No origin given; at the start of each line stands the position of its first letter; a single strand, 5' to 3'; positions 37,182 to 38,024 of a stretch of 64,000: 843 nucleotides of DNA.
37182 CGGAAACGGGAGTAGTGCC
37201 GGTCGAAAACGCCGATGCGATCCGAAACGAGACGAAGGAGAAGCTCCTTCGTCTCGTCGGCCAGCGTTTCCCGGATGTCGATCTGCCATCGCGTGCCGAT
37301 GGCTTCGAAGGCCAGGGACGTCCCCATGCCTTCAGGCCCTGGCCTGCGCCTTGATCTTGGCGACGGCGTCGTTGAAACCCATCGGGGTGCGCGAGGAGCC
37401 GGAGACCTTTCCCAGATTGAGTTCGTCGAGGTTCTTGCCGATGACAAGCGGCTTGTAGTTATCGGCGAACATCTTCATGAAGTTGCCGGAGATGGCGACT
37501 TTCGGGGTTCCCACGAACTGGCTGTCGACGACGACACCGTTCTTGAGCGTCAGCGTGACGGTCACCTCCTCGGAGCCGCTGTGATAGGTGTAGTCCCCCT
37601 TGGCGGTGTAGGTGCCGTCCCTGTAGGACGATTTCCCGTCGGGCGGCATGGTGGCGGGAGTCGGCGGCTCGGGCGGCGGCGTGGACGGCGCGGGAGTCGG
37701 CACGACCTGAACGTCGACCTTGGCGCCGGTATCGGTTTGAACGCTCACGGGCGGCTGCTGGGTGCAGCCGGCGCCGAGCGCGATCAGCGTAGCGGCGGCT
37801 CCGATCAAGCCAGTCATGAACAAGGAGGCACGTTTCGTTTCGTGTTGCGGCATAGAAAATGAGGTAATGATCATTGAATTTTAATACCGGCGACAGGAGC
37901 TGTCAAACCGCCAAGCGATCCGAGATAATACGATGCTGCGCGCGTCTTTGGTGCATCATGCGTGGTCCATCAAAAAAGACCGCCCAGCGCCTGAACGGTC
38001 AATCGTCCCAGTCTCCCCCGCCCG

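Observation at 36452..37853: Extracytoplasmic flavinylation pair: FMN-binding-domain lipoprotein + ApbE flavin transferase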

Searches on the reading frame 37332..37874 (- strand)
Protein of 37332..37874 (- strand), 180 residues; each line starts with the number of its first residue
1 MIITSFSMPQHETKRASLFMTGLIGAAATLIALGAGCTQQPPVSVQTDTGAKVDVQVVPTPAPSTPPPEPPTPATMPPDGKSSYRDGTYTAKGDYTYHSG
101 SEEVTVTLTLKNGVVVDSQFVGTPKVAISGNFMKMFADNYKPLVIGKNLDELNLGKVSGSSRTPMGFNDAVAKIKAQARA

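Call 3: search_protein_families(library=pfam, proteins=[window:37332-37874:-], max_evalue=1)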
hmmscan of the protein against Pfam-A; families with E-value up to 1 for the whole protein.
window:37332-37874:- (180 aa): 2 families
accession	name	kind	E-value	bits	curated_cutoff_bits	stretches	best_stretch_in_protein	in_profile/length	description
PF13860.13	FlgD_ig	-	0.011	16.1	27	1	85-124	6-45/79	FlgD Ig-like domain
PF20367.4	DUF6662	-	0.26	11.1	27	0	91-131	49-91/308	Family of unknown function (DUF6662)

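Call 4: search_protein_families(library=ncbifam, proteins=[window:37332-37874:-], max_evalue=1)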
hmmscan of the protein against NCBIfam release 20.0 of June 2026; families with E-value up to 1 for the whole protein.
window:37332-37874:- (180 aa): 0 families

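Call 5: find_homologous_proteins(query=window:37332-37874:-, max_evalue=0.001)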
Query window:37332-37874:- (180 aa): 638 proteins with E <= 0.001 among 956 candidates; the best 120 are listed.
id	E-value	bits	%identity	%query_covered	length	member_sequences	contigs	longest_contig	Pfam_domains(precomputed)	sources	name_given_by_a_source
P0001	2.9e-99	348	100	89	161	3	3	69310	-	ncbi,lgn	-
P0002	5.4e-50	187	58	78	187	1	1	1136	-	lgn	-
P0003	8.1e-50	187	59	80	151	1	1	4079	-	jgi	-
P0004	5.1e-46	174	54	94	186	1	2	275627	-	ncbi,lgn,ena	-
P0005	2.2e-45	172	56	92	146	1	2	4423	-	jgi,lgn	jgi:uncharacterized protein with FMN-binding domain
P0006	2.7e-45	172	67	55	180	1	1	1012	-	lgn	-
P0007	3.1e-44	169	54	96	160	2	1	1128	-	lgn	-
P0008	5.1e-43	165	45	93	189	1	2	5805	-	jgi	jgi:hypothetical protein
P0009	1.6e-42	163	46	96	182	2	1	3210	-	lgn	-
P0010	8.6e-42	161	47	92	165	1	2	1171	-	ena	-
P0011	7.2e-40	154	61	65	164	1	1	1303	-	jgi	jgi:uncharacterized protein with FMN-binding domain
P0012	2.9e-38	149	52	95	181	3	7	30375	-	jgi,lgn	jgi:uncharacterized protein with FMN-binding domain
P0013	3.2e-38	149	66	54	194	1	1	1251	-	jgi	jgi:hypothetical protein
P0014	2.8e-37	146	51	88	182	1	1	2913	-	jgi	jgi:uncharacterized protein with FMN-binding domain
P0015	3.0e-37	146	55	85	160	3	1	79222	-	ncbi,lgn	-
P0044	4.4e-28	116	41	96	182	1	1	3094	PF27998.1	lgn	-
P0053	3.4e-27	113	42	88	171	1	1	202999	PF04205.20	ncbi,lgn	-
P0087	6.9e-26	109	45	94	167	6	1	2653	PF04205.20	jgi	-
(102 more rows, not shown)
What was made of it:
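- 37332..37853 (-): FMN_bind-like lipoprotein gene ('FMNb'), 173 aa from Met8. The ORF extends to 37874 (180 aa). NCBI's gene call starts at Met20 (161 aa). 638 homologues at 90% clustering (call 5).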

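Call 8: search_protein_families(library=pfam, alignment_id=A1, max_evalue=1)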
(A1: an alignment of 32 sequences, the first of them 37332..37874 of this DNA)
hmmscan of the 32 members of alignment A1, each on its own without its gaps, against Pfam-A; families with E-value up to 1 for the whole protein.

A. member 1, window:37332-37874:- (180 aa): 2 families
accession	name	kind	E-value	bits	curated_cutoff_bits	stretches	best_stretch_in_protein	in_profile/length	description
PF13860.13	FlgD_ig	-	0.011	16.1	27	1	85-124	6-45/79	FlgD Ig-like domain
PF20367.4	DUF6662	-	0.26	11.1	27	0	91-131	49-91/308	Family of unknown function (DUF6662)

B. families by the number of members that match (of 32 scanned): 37 families (the first 25 are shown)
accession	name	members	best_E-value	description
PF04205.19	FMN_bind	16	2.4e-06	FMN-binding domain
PF12685.13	SpoIIIAH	3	0.001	SpoIIIAH-like protein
PF21827.1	New_glue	2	0.012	New glue protein family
PF06682.17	SARAF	1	0.0029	SOCE-associated regulatory factor of calcium homoeostasis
PF13623.11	SurA_N_2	1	0.0049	SurA-like N-terminal domain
PF07332.16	Phage_holin_3_6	1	0.0095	Putative Actinobacterial Holin-X, holin superfamily III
PF02605.20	PsaL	1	0.01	Photosystem I reaction centre subunit XI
PF13860.13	FlgD_ig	1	0.011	FlgD Ig-like domain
PF15345.11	TMEM51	1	0.012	Transmembrane protein 51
PF09716.15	ETRAMP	1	0.015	Malarial early transcribed membrane protein (ETRAMP)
PF19167.5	DUF5849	1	0.017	Family of unknown function (DUF5849)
PF10177.14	DUF2371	1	0.021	Uncharacterised conserved protein (DUF2371)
PF06365.17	CD34_antigen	1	0.037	CD34/Podocalyxin family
PF13396.11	PLDc_N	1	0.039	Phospholipase_D-nuclease N-terminal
PF05739.25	SNARE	1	0.044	SNARE domain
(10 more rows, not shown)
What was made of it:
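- On FMN_bind domain (PF04205; NqrC/RnfG/PplA type): 16 of 32 members hit at E<=1 (call 8).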

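Call 9: search_solved_structures(query=A1, max_evalue=10, show_alignments=3)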
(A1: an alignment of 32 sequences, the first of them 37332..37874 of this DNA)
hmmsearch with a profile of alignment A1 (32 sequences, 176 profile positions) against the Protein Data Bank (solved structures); distinct sequences matched with E-value up to 10: 0.

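Call 12: find_related_loci(query=A1, collection=genome_contigs, flank=5000)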
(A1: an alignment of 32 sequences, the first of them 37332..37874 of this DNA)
Query A1 (180 aa) in genome_contigs; peptide patterns used: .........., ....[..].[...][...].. (x = any residue, [..] = any of these).
600 stretches matched a pattern (row limit reached: there are more); 535 encode a relative of the query (tblastn E <= 1e-3); the best 80 are kept; 80 distinct loci.
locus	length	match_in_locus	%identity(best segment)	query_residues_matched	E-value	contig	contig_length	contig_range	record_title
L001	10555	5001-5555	54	12-180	1e-51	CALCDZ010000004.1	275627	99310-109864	MAG TPA_asm: uncultured bacterium isolate SRR6231216_bin.15_CONCOCT_v1.1_MAG genome assembly, contig: ERZ650311.1, whole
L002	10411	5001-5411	55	26-178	1e-45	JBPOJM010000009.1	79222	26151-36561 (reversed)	MAG: Patescibacteria group bacterium isolate MAG_3749 c_000000617845, whole genome shotgun sequence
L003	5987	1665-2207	46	6-177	1e-42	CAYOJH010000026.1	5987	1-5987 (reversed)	MAG TPA_asm: uncultured Gammaproteobacteria bacterium isolate SRP193066_co2_65 genome assembly, contig: NODE_6842_length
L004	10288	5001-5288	64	83-178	2e-38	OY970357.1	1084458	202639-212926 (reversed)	MAG: Candidatus Uhrbacteria bacterium isolate MFD02416.bin.c.4 genome assembly, chromosome: 1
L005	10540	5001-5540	41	6-180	3e-33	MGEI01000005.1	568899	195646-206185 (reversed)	MAG: Candidatus Uhrbacteria bacterium RIFCSPLOWO2_01_FULL_47_17 rifcsplowo2_01_scaffold_74, whole genome shotgun sequenc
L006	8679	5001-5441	43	31-179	1e-31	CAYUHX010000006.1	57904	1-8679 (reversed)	MAG TPA_asm: uncultured Gammaproteobacteria bacterium isolate SRP298887_co1_139 genome assembly, contig: NODE_302_length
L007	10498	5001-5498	42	23-180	1e-31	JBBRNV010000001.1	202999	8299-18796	MAG: Candidatus Paceibacteria bacterium isolate La1_metabat2.199 LA1C_B2.199_k141_824928L_202999_cov_27.9920, whole geno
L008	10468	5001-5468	47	23-180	2e-31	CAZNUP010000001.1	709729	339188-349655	MAG TPA_asm: uncultured Gammaproteobacteria bacterium isolate SRP292972_co3_34 genome assembly, contig: NODE_7_length_70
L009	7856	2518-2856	51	68-180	3e-31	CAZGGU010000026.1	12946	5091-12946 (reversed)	MAG TPA_asm: uncultured Gammaproteobacteria bacterium isolate SRP292972_co1_102 genome assembly, contig: NODE_2028_lengt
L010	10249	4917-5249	53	68-179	5e-31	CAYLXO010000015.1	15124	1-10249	MAG TPA_asm: uncultured Candidatus Saccharibacteria bacterium isolate SRP135725_co1_596 genome assembly, contig: NODE_51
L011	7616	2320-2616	52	82-180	7e-31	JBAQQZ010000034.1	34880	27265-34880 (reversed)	MAG: Patescibacteria group bacterium isolate MFD12007_ilm_asm_bin9 k127_20315, whole genome shotgun sequence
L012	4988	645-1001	48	64-180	1e-30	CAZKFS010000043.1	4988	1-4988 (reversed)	MAG TPA_asm: uncultured Candidatus Saccharibacteria bacterium isolate binchicken_co264_1 genome assembly, contig: NODE_6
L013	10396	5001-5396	42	23-178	1e-30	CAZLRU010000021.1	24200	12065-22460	MAG TPA_asm: uncultured Gammaproteobacteria bacterium isolate SRP278252_co1_130 genome assembly, contig: NODE_3403_lengt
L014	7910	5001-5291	56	83-179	2e-30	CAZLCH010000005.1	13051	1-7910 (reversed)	MAG TPA_asm: uncultured Gammaproteobacteria bacterium isolate SRP173033_co3_113 genome assembly, contig: NODE_6316_lengt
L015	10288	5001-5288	60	83-178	2e-30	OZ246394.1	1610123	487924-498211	MAG: uncultured Gammaproteobacteria bacterium isolate SRP292972_co1_11 genome assembly, chromosome: 1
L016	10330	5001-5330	52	68-179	5e-30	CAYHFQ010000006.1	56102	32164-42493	MAG TPA_asm: uncultured Gammaproteobacteria bacterium isolate ERP119702_co3_211 genome assembly, contig: NODE_250_length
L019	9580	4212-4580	48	59-180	3e-29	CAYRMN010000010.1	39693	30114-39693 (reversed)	MAG TPA_asm: uncultured Gammaproteobacteria bacterium isolate SRP170004_co1_61 genome assembly, contig: NODE_1331_length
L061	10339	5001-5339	48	64-180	8e-27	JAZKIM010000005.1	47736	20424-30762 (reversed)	MAG: Patescibacteria group bacterium isolate ADI_DC_SW_02_SPN_11032020-bin031_1 DCSW02SPN_B031_1_000000000005, whole gen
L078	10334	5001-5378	44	58-180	4e-26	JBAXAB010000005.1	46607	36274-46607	MAG: bacterium isolate ELA130 MAG130_5, whole genome shotgun sequence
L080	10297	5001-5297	52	82-180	5e-26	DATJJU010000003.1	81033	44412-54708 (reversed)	MAG TPA_asm: Candidatus Paceibacterota bacterium isolate SMAG_U15574 k141_2702579, whole genome shotgun sequence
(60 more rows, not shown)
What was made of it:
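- Tried and rejected: Taxonomy rests on the relatives' record titles (call 12).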

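Call 26: predict_structure(alignment_id=A1)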
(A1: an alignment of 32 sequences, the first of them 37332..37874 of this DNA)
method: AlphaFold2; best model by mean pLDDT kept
length: 180 residues; sequences in the alignment: 32
mean_pLDDT: 78.5   pTM: 0.56
mean pLDDT of the five models: 78.5, 78.5, 78.3, 78.1, 77.9
residues with pLDDT >= 90: 86; 70-90: 27; 50-70: 59; < 50: 8
segments of 3 or more residues with pLDDT < 50: none
pLDDT, mean of each block of 10 residues (from residue 1): 59 53 51 53 58 63 78 68 92 92 97 97 93 93 96 80 92 97
secondary structure, 60 per line:
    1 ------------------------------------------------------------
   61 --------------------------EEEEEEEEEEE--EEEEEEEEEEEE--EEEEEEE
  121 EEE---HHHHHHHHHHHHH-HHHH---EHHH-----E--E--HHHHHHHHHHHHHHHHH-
elements in order: E87-97 E100-111 E114-123 H127-139 H141-144 H163-179
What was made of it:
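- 37635..37763 (-): Pro/Thr/Ser/Ala-rich disordered tether (ORF residues 38-80). pLDDT 51-78 in the AF2 model (call 26).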

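Call 28: fold_search(model_id=the predicted structure, library=pdb)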
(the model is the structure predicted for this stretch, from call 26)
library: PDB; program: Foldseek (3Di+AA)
matches with E <= 10: 840; with E <= 0.001: 0
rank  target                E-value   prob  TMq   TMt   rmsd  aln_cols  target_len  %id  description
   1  1wfz_MODEL_1_A        2.5e-03  0.99  0.30  0.39   5.4       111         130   15  Solution structure of Iron-sulfur cluster protein U (IscU) (released 2004-11-27)
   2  8rmc_D                3.4e-03  1.00  0.36  0.48   3.7       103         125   14  Structure of the FDX2-bound core ISC complex (proximal conformation) (released 2024-12-18)
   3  8p2a                  4.7e-03  1.00  0.33  0.57   3.7        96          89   19  Crystal structure of SaFMN3 domain 2 (released 2023-07-19)
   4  3lvl_A                4.7e-03  1.00  0.33  0.44   7.5       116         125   16  Crystal Structure of E.coli IscS-IscU complex (released 2010-04-21)
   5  1q48_MODEL_1_A        6.0e-03  0.99  0.31  0.40   6.4       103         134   17  Solution NMR Structure of The Haemophilus Influenzae Iron-Sulfur Cluster Assembly Protein U (IscU) with Zinc B (released 2003-11-18)
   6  5wlw_D                6.8e-03  1.00  0.33  0.44   4.5       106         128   15  Crystal Structure of the Human Mitochondrial Cysteine Desulfurase with active Cysteine Loop within ISCU1 active site,  (released 2017-11-15)
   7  5wlw_H                7.7e-03  1.00  0.38  0.52   3.1       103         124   14  Crystal Structure of the Human Mitochondrial Cysteine Desulfurase with active Cysteine Loop within ISCU1 active site,  (released 2017-11-15)
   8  2qq4_I                7.7e-03  0.93  0.26  0.33  10.3       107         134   19  Crystal structure of Iron-sulfur cluster biosynthesis protein IscU (TTHA1736) from thermus thermophilus HB8 (released 2008-07-29)
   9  6wi2_D                9.3e-03  1.00  0.35  0.47   3.9       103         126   14  Structure of human mitochondrial complex Nfs1-ISCU2-ISD11 with E.coli ACP1 at 1.95 A resolution (NIAU)2. N-terminal mu (released 2020-04-22)
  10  3a7u                  9.3e-03  0.98  0.29  0.17   8.9       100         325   12  Crystal structure of the bovine lipoyltransferase in its unliganded form (released 2010-01-19)
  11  7c8o_D                1.1e-02  1.00  0.36  0.54   3.3       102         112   11  Crystal structure of IscU D40A/H106A variant (released 2021-06-09)
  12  3o6u_D                1.1e-02  1.00  0.38  0.53   5.0       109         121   11  Crystal Structure of CPE2226 protein from Clostridium perfringens. Northeast Structural Genomics Consortium Target CpR (released 2010-08-11)
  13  5uft                  1.1e-02  0.92  0.26  0.31   9.9       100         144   23  Crystal Structure of a Nitrogen-fixing NifU-like protein (N-terminal) from Brucella abortus (released 2017-01-25)
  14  3o6u_C                1.3e-02  1.00  0.38  0.53   4.7       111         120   13  Crystal Structure of CPE2226 protein from Clostridium perfringens. Northeast Structural Genomics Consortium Target CpR (released 2010-08-11)
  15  5xt5_D                1.4e-02  0.44  0.19  0.23  13.4       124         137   18  SufS-SufU complex from Bacillus subtilis (released 2017-12-20)
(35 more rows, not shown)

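Call 37: search_protein_families(library=pfam, proteins=[L078:6289-6696:+, L010:4255-4656:+, P0053, P0087, P0044, L016:2915-4699:+, L006:6396-7703:+], max_evalue=0.1)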
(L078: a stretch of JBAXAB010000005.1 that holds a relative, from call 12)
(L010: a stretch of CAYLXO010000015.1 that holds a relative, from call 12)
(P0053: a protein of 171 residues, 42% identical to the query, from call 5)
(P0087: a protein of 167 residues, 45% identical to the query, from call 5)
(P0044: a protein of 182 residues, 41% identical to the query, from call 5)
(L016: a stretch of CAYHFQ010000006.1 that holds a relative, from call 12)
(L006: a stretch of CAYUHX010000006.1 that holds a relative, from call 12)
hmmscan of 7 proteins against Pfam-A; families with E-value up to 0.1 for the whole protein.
L078:6289-6696:+ (135 aa): 3 families
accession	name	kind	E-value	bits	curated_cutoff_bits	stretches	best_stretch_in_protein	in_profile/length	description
PF07681.17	DoxX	-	2.7e-12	47.6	23.6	1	11-92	4-83/85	DoxX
PF07291.16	MauE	-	0.0016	19.2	27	1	10-86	6-81/128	Methylamine utilisation protein MauE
PF04173.18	DoxD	-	0.0097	16.3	22.7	0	52-126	67-145/167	TQO small subunit DoxD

L010:4255-4656:+ (133 aa): 2 families
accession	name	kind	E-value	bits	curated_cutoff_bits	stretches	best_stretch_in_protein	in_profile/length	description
PF07681.17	DoxX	-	5.8e-08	33.7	23.6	1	12-93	3-82/85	DoxX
PF04173.18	DoxD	-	0.0027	18.1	22.7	1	53-92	66-104/167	TQO small subunit DoxD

P0053 (171 aa): 2 families
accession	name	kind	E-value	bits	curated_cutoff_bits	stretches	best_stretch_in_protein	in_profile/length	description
PF04205.19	FMN_bind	-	9.9e-06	26.6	22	1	94-164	5-74/77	FMN-binding domain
PF12685.13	SpoIIIAH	-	0.0081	16.5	30.6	1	10-110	6-73/191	SpoIIIAH-like protein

P0087 (167 aa): 1 family
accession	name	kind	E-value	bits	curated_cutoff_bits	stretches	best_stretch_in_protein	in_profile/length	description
PF04205.19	FMN_bind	-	2.4e-06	28.5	22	1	90-160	5-74/77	FMN-binding domain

P0044 (182 aa): 0 families

L016:2915-4699:+ (594 aa): 0 families

L006:6396-7703:+ (435 aa): 1 family
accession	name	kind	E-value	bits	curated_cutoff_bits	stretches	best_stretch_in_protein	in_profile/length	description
PF08656.15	DASH_Dad3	-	0.066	13.7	23.1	0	103-159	10-58/76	DASH complex subunit Dad3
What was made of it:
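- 37335..37634 (-): Globular beta1-beta2-beta3-alpha domain (ORF residues 81-180); a divergent FMN_bind (NqrC/RnfG-like) domain. Relatives P0053 and P0087 pass the Pfam FMN_bind cutoff (call 37).
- On FMN_bind domain (PF04205; NqrC/RnfG/PplA type): P0053 (42% identical, E=3.4e-27 to the query) scores 26.6 bits and P0087 scores 28.5 bits, against a cutoff of 22, over profile positions 5-74 of 77 (calls 5, 37).
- Checked: Two relatives, 42-45% identical to the window protein, pass the curated cutoff over profile positions 5-74 of 77 (calls 8, 37).
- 16 of 32 members give PF04205 hits, and two pass the curated cutoff (calls 8, 37). Relatives do match FMN_bind (call 37).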

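Call 40: find_encoding_contigs(protein=P0001, flank=3000, max_places=3)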
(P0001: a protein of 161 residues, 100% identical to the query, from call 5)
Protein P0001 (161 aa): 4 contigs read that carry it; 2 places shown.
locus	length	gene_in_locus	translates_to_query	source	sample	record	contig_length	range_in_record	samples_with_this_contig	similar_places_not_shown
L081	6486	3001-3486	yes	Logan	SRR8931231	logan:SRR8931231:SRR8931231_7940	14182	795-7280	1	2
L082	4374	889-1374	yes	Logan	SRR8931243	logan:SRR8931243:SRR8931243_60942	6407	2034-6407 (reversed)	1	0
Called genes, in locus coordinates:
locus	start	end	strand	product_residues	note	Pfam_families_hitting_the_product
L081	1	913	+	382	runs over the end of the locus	PF00672:HAMP, PF00512:HisKA, PF13581:HATPase_c_2 (weak), PF02518:HATPase_c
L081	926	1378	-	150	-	-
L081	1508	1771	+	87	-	PF00085:Thioredoxin (weak)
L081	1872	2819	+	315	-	-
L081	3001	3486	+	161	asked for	-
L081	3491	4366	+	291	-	PF02424:ApbE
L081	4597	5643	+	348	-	-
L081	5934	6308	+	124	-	-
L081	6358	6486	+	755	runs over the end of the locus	PF00403:HMA, PF00122:E1-E2_ATPase, PF00702:Hydrolase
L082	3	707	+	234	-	?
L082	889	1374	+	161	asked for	-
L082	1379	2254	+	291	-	PF02424:ApbE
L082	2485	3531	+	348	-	-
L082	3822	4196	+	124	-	-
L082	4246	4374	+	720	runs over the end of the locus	?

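Call 46: search_solved_structures(query=P0087, max_evalue=10, show_alignments=5)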
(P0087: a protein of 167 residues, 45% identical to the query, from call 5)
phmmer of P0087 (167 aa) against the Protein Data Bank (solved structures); distinct sequences matched with E-value up to 10: 0.

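Call 49: find_homologous_proteins(query=L061:6235-7749:+, max_evalue=0.00001)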
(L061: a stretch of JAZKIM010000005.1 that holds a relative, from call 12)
Query L061:6235-7749:+ (504 aa): 7450 proteins with E <= 0.00001 among 8000 candidates; the best 120 are listed.
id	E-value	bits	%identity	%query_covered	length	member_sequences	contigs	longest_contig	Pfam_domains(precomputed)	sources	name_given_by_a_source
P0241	0.0e+0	1108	100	100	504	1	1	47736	PF00175.27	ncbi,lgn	ncbi:MAG: oxidoreductase [Patescibacteria group bacterium]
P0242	4.1e-241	819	70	100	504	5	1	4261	PF00175.27,PF03116.21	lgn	-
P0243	1.3e-205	702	63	98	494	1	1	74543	PF00175.27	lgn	-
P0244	8.7e-203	693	63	100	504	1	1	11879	PF00175.27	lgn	-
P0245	7.1e-197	673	61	100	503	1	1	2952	PF00175.27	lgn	-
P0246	9.5e-196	670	61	100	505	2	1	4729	PF00175.27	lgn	-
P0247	3.4e-192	658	59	100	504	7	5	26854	PF00175.27,PF00970.31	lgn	-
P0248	4.3e-191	654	57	100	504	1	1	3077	PF00175.27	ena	-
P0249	1.6e-190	653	58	100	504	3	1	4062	PF00175.27,PF03116.21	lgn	-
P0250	1.7e-189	649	59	100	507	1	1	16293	PF00175.27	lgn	-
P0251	2.3e-188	645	58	100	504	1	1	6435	PF00175.27,PF00970.31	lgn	-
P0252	3.0e-184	632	56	100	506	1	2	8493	PF00175.27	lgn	-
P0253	7.7e-183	627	56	100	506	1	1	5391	PF00175.27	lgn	-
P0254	2.3e-180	619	55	100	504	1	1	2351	PF00175.27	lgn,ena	-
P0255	5.6e-180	618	55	100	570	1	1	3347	PF00175.27,PF03116.21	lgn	-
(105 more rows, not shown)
